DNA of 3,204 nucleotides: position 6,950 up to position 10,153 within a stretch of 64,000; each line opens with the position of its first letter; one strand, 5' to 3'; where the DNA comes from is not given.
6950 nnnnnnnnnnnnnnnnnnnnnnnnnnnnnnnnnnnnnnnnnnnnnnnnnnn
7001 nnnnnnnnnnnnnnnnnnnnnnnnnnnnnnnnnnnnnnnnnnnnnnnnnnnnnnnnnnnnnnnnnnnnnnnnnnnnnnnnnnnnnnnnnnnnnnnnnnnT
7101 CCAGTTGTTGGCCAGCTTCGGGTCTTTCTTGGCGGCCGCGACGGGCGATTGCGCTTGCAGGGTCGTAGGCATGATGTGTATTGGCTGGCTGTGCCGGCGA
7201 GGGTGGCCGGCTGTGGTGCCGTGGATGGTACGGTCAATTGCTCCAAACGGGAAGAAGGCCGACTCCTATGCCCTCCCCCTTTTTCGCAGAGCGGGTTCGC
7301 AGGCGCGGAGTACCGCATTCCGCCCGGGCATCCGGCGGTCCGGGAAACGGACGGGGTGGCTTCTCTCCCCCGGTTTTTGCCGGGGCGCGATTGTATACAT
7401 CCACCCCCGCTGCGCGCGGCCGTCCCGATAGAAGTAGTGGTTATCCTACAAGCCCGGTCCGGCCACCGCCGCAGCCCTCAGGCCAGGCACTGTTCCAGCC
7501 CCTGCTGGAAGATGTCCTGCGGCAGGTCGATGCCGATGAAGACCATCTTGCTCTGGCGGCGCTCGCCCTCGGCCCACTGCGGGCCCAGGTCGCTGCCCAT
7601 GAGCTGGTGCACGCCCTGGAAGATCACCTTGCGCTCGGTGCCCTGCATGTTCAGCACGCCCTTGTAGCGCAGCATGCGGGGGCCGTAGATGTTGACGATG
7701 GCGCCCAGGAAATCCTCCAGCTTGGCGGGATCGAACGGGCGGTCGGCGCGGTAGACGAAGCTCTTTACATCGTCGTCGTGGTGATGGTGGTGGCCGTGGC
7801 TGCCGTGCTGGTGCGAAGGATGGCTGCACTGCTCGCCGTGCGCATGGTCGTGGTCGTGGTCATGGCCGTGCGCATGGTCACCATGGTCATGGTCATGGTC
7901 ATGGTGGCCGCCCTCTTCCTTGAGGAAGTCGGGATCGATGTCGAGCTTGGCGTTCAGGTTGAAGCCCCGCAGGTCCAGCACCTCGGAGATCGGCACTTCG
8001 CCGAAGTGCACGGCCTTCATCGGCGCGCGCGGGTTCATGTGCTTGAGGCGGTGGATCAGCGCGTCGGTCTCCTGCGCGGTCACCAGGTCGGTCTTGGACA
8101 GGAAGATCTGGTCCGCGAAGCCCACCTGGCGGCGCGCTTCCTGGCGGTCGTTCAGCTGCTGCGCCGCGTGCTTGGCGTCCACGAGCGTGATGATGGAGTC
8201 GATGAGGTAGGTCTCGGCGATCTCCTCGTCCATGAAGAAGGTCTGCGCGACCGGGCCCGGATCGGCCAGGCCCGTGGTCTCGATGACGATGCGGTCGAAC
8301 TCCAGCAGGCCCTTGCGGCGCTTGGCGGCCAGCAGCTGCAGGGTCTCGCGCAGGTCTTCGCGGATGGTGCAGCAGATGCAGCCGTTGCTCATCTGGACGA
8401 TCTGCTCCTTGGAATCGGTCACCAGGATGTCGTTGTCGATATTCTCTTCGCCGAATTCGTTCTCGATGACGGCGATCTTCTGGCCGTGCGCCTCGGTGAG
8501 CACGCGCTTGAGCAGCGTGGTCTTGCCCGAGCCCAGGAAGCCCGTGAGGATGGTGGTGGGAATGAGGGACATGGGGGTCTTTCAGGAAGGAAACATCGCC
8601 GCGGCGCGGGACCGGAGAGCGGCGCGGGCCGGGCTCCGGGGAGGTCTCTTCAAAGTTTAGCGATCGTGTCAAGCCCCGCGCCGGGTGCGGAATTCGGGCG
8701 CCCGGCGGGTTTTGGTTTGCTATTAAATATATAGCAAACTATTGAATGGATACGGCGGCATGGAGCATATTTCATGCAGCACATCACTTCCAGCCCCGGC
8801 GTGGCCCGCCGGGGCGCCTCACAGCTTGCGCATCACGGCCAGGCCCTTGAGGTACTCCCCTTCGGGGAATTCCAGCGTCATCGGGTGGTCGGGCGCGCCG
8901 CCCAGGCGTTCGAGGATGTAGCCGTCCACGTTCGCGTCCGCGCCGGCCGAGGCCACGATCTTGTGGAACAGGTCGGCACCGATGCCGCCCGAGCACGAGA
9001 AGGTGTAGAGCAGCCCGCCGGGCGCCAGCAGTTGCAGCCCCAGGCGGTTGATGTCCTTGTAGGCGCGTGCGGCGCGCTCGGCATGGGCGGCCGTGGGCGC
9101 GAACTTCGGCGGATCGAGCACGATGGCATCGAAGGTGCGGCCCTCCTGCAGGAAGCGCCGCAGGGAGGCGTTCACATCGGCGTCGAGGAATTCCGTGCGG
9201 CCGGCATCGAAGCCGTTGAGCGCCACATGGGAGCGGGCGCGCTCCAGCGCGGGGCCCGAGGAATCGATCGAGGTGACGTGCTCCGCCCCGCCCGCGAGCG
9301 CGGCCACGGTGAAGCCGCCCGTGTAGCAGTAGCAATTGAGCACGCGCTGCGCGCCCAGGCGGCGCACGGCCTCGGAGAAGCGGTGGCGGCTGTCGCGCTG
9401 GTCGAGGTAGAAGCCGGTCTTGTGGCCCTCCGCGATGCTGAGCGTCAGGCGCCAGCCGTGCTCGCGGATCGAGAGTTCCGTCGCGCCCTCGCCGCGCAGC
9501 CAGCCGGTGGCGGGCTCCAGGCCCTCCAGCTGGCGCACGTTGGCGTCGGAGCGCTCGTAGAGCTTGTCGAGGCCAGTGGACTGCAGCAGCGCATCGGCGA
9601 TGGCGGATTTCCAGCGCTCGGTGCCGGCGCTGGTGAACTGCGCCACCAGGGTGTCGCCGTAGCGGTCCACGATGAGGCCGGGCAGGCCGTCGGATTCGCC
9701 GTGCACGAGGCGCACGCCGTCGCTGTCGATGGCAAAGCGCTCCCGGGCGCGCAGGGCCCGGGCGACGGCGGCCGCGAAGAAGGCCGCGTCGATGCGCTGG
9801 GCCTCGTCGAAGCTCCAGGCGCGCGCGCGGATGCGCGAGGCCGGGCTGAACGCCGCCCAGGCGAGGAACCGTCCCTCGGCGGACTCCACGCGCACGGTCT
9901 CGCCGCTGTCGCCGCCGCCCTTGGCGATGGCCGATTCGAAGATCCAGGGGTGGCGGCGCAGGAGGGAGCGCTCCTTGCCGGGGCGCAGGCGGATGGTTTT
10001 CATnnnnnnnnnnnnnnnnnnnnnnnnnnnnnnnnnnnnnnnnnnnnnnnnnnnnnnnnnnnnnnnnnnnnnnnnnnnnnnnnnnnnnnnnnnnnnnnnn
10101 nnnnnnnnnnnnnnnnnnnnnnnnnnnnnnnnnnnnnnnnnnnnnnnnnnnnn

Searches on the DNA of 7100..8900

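Call 77: search_rna_families(source=window, start=7100, end=8900, threshold=evalue, max_evalue=1)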
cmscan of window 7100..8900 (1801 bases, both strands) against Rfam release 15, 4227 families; matches with E-value up to 1: 2.
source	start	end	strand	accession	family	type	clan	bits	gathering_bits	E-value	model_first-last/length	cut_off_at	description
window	7843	7900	+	RF01059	mir-598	Gene; miRNA;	-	31.5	69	0.00035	1-80/80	no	mir-598 microRNA precursor family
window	8014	8080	+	RF01333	CRISPR-DR20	Gene; CRISPR;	-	22.9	42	0.08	1-36/36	no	CRISPR RNA direct repeat element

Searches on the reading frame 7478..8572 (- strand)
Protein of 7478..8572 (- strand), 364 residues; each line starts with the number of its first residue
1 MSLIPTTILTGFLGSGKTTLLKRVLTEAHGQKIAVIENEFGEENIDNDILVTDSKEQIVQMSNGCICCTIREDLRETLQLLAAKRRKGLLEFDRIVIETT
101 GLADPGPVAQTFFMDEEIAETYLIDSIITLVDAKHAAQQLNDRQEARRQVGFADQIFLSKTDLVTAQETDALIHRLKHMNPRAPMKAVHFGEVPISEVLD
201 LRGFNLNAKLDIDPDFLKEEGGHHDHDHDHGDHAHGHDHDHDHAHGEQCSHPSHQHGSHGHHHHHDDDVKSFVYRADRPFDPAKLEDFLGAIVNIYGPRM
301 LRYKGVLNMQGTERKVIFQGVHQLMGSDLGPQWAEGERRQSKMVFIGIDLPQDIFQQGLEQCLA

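Call 3: search_protein_families(library=pfam, proteins=[window:7478-8572:-])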
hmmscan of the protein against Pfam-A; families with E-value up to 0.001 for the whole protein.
window:7478-8572:- (364 aa): 3 families
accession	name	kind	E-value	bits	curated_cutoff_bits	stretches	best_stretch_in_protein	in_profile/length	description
PF02492.25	cobW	-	3.1e-57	193.5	20.7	1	5-185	1-178/180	CobW/HypB/UreG, nucleotide-binding domain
PF07683.19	CobW_C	-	3.2e-25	88.3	22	1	269-363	1-94/94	Cobalamin synthesis protein cobW C-terminal domain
PF25199.1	nSTAND_NTPase5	-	0.00046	20.5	34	0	6-48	43-86/145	Novel STAND NTPase 5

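Call 4: search_protein_families(library=ncbifam, proteins=[window:7478-8572:-])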
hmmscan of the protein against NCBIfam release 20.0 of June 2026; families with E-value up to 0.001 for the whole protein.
window:7478-8572:- (364 aa): 6 families
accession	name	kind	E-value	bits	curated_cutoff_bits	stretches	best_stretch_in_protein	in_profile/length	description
NF008578.0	PRK11537.1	equivalog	4.5e-91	305.4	361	2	1-212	1-209/318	GTPase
NF038288.1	chaper_GTP_ZigA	equivalog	4e-58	197.2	600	2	4-227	1-247/390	zinc metallochaperone GTPase ZigA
TIGR02475.1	CobW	equivalog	2.8e-52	177.7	332.1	3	4-139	4-140/342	cobalamin biosynthesis protein CobW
NF041053.1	CobW_rel_Se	equivalog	1.4e-16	60.8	180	1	9-179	6-172/195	CobW-related selenoprotein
NF047431.1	hiber_recruit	equivalog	1.3e-07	31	375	1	45-187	43-212/402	ribosome hibernation factor-recruiting GTPase MRF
TIGR00073.1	hypB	equivalog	5.8e-05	22.7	121.2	0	11-68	37-93/217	hydrogenase nickel incorporation protein HypB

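Call 58: search_solved_structures(query=window:7478-8572:-, max_evalue=0.00001, show_alignments=2)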
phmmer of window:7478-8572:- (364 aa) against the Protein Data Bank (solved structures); distinct sequences matched with E-value up to 0.00001: 2.
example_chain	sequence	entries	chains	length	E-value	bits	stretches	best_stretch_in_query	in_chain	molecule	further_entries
1nij_A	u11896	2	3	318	1.2e-70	241.5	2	2-208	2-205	Hypothetical protein yjiA | Uncharacterized GTP-binding protein YjiA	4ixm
4ixn_A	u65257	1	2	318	2.9e-67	230.4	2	2-208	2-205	Uncharacterized GTP-binding protein YjiA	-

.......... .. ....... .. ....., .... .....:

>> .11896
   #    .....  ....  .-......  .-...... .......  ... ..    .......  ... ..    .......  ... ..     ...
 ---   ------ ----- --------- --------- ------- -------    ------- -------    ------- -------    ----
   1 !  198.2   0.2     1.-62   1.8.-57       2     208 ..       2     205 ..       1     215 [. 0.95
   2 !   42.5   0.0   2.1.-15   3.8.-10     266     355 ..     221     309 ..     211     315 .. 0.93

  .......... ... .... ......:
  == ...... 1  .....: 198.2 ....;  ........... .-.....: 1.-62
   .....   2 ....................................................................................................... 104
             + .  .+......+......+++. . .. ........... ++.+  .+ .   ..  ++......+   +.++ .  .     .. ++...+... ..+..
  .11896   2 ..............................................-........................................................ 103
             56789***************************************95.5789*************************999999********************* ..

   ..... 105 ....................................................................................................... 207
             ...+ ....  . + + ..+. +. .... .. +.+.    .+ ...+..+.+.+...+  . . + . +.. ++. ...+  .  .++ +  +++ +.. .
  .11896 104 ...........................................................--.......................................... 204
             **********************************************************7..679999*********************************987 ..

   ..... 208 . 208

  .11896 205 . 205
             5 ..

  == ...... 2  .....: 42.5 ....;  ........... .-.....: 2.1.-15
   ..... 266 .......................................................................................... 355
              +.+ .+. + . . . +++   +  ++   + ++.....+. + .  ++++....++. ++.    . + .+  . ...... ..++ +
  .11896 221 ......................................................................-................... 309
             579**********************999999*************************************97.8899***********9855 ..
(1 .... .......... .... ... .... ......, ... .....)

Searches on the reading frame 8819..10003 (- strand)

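Call 3: search_protein_families(library=pfam, proteins=[window:8819-10003:-])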
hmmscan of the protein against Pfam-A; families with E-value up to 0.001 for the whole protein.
window:8819-10003:- (394 aa): 5 families
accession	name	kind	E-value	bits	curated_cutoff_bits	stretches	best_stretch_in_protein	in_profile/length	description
PF10672.15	Methyltrans_SAM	-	5.8e-27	95.1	27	1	165-351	74-253/286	S-adenosylmethionine-dependent methyltransferase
PF17785.7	PUA_3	-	4.6e-17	62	22.6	1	4-65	1-64/64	PUA-like domain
PF03602.21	Cons_hypoth95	-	2.7e-07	30.9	24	1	215-299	39-122/182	Conserved hypothetical protein 95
PF13847.12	Methyltransf_31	-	4.8e-06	26.7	27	1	219-346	5-119/145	Methyltransferase domain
PF13649.12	Methyltransf_25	-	1.1e-05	26.5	27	1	221-296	1-70/97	Methyltransferase domain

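Call 4: search_protein_families(library=ncbifam, proteins=[window:8819-10003:-])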
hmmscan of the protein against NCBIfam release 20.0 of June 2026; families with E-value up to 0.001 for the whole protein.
window:8819-10003:- (394 aa): 10 families
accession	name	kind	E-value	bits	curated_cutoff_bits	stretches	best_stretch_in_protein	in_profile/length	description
NF011707.0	PRK15128.1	equivalog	1e-115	386.8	712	1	6-390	7-393/396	23S rRNA (cytosine(1962)-C(5))-methyltransferase RlmI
NF053718.1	23SC1962Mtase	equivalog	8.8e-81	271.6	575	1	10-391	8-380/383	23S rRNA (cytosine(1962)-C(5))-methyltransferase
NF046099.1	RSP_2647_MTase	equivalog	1e-75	255.1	600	1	3-389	2-388/391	RSP_2647 family RNA methyltransferase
NF033380.1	Rlm_2499C5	equivalog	3.8e-66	223.5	650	1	7-388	7-386/391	23S rRNA (cytosine(2499)-C(5))-methyltransferase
NF008748.0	PRK11783.1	equivalog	1.6e-22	79.6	466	1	175-336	502-658/704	bifunctional 23S rRNA (guanine(2069)-N(7))-methyltransferase RlmK/23S rRNA (guanine(2445)-N(2))-methyltransferase RlmL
TIGR00479.1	rumA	equivalog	1.2e-07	30.9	183.55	1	212-300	288-373/432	23S rRNA (uracil(1939)-C(5))-methyltransferase RlmD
NF009639.0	PRK13168.1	equivalog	1.3e-06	27.6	458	1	219-300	302-380/446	23S rRNA (uracil(1939)-C(5))-methyltransferase RlmD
NF043040.1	corrin_prot_MT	hypoth_equivalog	1.3e-05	24.7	180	1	208-295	33-115/216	corrinoid protein-associated methyltransferase CpaM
NF002910.0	PRK03522.2-3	equivalog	1.6e-05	24.1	558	1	215-300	232-318/383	23S rRNA (uracil(747)-C(5))-methyltransferase RlmC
NF002909.0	PRK03522.2-1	equivalog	0.00098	18.4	553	0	211-300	226-309/374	23S rRNA (uracil(747)-C(5))-methyltransferase RlmC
